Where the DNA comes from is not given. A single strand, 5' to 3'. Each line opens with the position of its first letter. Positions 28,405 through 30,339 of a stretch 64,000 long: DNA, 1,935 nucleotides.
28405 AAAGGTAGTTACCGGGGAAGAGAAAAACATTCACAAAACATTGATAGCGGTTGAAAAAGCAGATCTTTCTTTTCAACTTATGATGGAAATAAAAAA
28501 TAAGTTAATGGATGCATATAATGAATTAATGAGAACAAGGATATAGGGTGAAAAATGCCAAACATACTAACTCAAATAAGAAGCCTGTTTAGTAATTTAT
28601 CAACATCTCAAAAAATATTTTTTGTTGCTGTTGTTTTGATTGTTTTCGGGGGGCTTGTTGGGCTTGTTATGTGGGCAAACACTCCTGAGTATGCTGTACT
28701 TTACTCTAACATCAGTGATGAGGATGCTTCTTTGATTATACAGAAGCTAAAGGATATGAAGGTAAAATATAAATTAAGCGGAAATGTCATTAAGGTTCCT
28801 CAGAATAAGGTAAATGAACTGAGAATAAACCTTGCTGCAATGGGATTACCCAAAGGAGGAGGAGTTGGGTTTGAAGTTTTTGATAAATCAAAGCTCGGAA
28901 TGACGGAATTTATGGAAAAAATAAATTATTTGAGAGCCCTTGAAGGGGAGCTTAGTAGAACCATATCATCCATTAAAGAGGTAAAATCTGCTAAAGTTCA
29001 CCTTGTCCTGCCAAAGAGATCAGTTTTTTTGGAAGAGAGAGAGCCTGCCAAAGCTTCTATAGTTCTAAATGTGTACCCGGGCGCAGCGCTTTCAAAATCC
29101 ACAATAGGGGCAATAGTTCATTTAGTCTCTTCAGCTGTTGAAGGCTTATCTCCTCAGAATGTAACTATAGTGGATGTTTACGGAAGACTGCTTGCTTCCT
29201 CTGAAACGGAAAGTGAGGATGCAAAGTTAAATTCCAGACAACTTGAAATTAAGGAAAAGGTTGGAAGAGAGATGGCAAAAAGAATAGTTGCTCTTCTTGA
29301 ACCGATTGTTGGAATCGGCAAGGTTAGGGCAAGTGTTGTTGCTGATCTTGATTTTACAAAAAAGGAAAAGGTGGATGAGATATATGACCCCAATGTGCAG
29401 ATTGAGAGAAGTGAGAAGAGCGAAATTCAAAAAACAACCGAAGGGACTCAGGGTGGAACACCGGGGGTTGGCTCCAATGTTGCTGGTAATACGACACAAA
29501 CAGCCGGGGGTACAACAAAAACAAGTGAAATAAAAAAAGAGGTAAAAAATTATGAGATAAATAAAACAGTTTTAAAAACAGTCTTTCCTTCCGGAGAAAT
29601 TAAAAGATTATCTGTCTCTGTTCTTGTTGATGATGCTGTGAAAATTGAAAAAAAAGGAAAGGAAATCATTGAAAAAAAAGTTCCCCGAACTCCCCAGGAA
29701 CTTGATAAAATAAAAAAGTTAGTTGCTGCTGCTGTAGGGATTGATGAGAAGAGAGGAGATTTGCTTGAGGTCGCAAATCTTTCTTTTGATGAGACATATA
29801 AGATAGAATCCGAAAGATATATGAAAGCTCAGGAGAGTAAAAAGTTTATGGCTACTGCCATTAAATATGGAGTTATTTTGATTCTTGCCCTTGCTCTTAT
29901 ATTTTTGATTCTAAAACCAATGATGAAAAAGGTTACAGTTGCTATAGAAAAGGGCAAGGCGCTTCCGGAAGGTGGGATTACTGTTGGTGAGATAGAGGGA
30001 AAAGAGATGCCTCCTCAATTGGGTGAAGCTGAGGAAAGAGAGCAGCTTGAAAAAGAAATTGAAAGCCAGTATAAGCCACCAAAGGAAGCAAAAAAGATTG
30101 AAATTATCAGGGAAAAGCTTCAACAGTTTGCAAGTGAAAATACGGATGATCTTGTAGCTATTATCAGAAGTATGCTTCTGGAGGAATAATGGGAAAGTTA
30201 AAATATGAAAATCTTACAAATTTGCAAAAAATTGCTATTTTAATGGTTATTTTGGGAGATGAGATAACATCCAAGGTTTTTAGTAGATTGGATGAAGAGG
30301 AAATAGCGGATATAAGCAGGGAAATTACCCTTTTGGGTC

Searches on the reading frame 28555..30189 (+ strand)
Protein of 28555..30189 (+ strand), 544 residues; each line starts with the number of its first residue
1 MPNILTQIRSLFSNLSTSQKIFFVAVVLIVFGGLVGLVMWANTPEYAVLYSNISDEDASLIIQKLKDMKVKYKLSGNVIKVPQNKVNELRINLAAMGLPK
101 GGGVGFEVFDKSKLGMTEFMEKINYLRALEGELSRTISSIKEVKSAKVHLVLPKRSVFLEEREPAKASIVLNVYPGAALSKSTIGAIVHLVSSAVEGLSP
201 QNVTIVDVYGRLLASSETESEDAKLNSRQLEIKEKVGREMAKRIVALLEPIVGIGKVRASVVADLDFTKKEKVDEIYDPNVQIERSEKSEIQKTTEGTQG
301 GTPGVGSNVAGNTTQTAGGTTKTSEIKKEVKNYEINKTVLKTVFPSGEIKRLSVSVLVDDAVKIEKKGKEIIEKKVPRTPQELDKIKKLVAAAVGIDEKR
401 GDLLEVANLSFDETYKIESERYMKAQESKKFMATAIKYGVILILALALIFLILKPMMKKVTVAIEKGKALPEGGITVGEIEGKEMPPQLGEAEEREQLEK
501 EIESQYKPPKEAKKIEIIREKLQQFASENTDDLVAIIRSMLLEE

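Call 44: find_encoding_contigs(protein=window:28555-30189:+, flank=10000, max_places=1)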
Protein window:28555-30189:+ (544 aa): 3 contigs read that carry it; 1 place shown.
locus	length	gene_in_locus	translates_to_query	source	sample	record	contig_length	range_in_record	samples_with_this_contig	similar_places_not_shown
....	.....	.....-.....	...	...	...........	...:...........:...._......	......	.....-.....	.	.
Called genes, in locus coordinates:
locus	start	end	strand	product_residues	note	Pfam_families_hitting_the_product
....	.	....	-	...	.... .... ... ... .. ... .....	-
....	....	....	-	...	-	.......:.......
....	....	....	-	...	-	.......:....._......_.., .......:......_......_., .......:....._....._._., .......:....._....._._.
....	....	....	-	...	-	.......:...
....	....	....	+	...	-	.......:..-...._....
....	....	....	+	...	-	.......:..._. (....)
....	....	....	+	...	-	-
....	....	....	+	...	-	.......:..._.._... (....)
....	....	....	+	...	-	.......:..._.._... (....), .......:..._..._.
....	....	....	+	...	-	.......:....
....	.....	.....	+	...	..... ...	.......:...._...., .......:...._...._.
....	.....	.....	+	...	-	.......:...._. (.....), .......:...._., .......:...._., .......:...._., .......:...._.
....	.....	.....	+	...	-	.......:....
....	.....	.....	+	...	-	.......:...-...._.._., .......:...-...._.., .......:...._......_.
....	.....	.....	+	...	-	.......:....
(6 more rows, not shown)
